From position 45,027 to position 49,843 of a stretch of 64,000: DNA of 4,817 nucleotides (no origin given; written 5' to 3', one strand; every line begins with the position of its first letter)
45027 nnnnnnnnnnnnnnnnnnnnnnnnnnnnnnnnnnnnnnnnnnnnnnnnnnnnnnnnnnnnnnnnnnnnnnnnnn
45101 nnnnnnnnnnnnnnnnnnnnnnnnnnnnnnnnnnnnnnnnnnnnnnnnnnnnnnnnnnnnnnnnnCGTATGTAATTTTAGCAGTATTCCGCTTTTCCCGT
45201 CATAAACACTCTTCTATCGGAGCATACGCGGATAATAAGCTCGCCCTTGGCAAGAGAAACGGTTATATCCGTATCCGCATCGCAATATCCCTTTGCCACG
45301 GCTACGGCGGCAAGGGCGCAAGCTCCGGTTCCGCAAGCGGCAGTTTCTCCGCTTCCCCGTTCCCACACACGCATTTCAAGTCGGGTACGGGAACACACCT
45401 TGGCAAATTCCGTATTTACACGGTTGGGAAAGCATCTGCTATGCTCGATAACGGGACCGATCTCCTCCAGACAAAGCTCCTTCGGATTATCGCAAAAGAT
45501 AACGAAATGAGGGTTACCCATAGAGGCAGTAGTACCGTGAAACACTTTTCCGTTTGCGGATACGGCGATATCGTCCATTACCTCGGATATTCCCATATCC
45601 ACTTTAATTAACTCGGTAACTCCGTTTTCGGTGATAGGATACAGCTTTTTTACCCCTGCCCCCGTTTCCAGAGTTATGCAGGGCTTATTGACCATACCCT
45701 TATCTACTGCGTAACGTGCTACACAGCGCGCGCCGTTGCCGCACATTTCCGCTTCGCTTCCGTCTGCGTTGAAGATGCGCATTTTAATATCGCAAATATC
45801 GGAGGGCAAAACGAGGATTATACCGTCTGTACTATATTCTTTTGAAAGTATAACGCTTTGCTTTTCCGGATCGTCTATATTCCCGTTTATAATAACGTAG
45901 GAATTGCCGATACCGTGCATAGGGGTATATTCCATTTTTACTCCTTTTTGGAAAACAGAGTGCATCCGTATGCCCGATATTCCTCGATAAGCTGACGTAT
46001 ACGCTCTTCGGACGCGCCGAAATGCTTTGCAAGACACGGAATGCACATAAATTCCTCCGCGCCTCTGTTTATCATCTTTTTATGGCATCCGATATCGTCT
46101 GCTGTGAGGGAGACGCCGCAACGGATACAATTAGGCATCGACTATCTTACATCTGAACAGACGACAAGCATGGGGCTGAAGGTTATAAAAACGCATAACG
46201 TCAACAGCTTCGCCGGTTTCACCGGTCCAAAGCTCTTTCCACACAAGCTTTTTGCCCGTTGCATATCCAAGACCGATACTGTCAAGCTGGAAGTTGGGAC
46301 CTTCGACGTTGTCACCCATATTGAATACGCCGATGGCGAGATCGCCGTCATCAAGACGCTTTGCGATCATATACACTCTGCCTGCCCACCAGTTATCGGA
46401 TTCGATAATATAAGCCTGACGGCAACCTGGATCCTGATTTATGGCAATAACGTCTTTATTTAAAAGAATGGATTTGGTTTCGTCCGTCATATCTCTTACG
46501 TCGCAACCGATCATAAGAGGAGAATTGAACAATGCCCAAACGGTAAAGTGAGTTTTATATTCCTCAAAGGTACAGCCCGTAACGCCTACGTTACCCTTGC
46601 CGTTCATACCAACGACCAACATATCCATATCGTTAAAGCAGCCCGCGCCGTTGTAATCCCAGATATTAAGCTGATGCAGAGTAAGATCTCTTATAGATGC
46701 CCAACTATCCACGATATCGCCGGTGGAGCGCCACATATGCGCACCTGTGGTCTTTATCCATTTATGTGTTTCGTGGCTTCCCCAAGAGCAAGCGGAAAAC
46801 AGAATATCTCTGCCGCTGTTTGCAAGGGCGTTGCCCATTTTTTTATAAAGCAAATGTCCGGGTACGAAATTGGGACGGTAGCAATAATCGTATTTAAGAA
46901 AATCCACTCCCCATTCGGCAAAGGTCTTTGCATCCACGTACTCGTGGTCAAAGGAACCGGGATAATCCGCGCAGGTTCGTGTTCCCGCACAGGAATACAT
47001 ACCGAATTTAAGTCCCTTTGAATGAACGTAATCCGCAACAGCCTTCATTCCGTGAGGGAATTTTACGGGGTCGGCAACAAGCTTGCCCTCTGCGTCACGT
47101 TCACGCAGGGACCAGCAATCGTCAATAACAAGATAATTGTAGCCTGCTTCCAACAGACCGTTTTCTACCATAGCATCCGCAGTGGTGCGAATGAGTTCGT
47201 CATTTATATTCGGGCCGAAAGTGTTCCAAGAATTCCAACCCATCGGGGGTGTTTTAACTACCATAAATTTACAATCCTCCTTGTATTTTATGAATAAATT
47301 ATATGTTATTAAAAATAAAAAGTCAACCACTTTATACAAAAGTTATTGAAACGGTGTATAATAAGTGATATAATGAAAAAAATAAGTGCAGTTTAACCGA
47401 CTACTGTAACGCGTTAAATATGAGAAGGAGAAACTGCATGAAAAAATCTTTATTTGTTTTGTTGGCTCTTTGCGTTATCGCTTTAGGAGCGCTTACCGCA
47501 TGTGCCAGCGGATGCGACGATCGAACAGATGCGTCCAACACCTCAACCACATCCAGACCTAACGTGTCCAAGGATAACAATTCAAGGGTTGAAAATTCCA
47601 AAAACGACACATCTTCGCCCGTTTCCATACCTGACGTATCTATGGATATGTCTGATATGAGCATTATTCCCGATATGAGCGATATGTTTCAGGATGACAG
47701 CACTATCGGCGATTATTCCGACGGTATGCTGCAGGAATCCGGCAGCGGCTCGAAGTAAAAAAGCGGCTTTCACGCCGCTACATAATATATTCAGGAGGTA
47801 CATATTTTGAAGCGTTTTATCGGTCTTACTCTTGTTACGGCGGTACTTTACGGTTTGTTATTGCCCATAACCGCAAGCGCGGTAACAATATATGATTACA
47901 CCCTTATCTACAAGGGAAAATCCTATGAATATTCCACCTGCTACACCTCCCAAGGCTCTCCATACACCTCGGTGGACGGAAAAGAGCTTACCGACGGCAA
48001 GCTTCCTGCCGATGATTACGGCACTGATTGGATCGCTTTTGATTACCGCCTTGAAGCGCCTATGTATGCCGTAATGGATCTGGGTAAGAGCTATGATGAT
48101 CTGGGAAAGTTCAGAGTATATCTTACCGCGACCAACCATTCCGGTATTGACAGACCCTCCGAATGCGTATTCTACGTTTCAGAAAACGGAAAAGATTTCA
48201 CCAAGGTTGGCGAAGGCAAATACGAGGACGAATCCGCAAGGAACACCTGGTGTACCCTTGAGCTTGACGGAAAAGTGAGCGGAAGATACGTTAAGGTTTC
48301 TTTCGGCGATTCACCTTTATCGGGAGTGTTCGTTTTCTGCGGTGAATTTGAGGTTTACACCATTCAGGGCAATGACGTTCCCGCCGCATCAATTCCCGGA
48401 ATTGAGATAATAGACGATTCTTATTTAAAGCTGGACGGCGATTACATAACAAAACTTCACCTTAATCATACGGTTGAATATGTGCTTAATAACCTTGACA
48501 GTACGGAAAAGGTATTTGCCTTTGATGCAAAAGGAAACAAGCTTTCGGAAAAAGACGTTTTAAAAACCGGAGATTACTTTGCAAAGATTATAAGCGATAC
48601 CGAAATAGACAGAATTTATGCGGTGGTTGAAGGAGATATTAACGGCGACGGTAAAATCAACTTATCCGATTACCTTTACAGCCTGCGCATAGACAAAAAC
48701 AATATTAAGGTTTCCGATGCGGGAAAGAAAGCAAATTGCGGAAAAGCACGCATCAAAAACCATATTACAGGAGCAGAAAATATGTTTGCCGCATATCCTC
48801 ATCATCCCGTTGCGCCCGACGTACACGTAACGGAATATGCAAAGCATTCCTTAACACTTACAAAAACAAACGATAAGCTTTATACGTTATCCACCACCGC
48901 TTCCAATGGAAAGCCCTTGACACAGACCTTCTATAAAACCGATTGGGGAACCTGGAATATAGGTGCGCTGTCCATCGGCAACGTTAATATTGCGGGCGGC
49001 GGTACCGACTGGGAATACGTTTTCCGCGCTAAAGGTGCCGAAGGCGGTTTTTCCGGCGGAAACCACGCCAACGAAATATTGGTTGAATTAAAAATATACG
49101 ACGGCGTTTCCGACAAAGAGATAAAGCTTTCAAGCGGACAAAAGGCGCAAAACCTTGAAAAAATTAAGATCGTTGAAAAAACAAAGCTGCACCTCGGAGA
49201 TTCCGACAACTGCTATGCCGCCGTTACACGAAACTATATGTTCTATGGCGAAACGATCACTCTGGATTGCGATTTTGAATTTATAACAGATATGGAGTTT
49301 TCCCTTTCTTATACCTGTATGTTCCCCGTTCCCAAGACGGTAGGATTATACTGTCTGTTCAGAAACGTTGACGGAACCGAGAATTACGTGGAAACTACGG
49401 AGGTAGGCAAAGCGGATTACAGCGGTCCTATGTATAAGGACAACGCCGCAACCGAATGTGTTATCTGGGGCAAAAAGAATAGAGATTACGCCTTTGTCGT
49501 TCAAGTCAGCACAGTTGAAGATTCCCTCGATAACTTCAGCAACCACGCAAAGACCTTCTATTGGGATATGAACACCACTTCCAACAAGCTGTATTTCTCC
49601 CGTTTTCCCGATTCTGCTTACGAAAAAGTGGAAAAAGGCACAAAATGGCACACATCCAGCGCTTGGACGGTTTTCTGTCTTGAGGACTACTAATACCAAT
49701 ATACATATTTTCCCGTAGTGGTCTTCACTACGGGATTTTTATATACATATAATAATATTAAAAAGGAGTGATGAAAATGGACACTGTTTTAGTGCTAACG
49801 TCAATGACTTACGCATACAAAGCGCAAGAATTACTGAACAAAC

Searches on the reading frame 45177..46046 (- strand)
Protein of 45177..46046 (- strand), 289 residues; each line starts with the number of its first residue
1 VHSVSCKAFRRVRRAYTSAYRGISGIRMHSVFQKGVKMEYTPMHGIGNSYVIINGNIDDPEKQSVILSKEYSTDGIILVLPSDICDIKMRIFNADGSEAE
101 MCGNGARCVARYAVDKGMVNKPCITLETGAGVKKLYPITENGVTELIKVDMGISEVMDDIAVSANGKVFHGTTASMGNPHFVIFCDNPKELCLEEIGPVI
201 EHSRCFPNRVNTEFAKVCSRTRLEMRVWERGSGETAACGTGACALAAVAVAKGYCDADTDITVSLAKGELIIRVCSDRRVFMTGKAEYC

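Call 42: search_protein_families(library=pfam, proteins=[window:45177-46046:-], max_evalue=0.0001)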
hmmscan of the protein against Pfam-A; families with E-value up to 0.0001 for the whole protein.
window:45177-46046:- (289 aa): 1 family
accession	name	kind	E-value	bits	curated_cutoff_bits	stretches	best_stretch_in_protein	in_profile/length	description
PF01678.24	DAP_epimerase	-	1.5e-52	177.2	34.7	2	173-288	2-120/121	Diaminopimelate epimerase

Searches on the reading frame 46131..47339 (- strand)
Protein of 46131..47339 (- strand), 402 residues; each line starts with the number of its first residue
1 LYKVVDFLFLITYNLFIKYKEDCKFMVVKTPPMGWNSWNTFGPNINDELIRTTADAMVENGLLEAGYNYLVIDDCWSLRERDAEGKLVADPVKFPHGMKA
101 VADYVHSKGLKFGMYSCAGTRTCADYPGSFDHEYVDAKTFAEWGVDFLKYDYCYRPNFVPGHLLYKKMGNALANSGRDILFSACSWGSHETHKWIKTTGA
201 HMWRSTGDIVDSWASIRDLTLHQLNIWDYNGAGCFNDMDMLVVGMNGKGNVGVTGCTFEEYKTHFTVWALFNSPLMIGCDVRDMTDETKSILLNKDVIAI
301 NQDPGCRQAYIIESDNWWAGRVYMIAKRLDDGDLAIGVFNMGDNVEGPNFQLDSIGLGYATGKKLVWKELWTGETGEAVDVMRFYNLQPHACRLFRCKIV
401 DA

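Call 42: search_protein_families(library=pfam, proteins=[window:46131-47339:-], max_evalue=0.0001)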
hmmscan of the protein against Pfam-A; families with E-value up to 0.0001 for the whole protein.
window:46131-47339:- (402 aa): 3 families
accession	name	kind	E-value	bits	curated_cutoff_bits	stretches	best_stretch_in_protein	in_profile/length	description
PF16499.11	Melibiase_2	-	3e-74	250.3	23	1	30-303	1-284/284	Alpha galactosidase A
PF17801.7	Melibiase_C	-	3e-07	30.9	22.9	1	324-396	6-70/71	Alpha galactosidase C-terminal beta sandwich domain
PF02065.24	Melibiase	-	3.2e-06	26.8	27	1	29-115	39-123/347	Melibiase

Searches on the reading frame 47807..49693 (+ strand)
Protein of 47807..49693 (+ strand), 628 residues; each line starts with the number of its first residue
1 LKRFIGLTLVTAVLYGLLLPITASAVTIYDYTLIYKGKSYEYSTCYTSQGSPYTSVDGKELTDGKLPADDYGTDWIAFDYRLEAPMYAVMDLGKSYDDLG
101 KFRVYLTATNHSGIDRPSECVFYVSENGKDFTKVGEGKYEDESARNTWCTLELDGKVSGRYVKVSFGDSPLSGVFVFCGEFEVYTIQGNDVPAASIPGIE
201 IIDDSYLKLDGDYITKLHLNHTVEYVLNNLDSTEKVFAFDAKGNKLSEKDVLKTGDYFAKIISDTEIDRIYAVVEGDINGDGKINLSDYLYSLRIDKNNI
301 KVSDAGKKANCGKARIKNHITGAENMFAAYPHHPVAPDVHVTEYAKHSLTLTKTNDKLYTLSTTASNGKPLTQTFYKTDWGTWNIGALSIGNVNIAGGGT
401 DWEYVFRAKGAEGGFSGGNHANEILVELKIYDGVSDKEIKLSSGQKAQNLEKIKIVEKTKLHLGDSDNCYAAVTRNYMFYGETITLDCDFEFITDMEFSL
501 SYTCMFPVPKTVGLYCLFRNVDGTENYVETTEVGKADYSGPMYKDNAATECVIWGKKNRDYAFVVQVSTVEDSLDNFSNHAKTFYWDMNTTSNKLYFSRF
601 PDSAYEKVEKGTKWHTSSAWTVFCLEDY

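Call 42: search_protein_families(library=pfam, proteins=[window:47807-49693:+], max_evalue=0.0001)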
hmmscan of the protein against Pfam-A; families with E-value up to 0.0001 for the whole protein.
window:47807-49693:+ (628 aa): 1 family
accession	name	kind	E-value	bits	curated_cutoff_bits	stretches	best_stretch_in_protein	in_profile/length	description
PF00754.31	F5_F8_type_C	-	5.2e-07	30.3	28.2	1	46-166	8-112/127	F5/8 type C domain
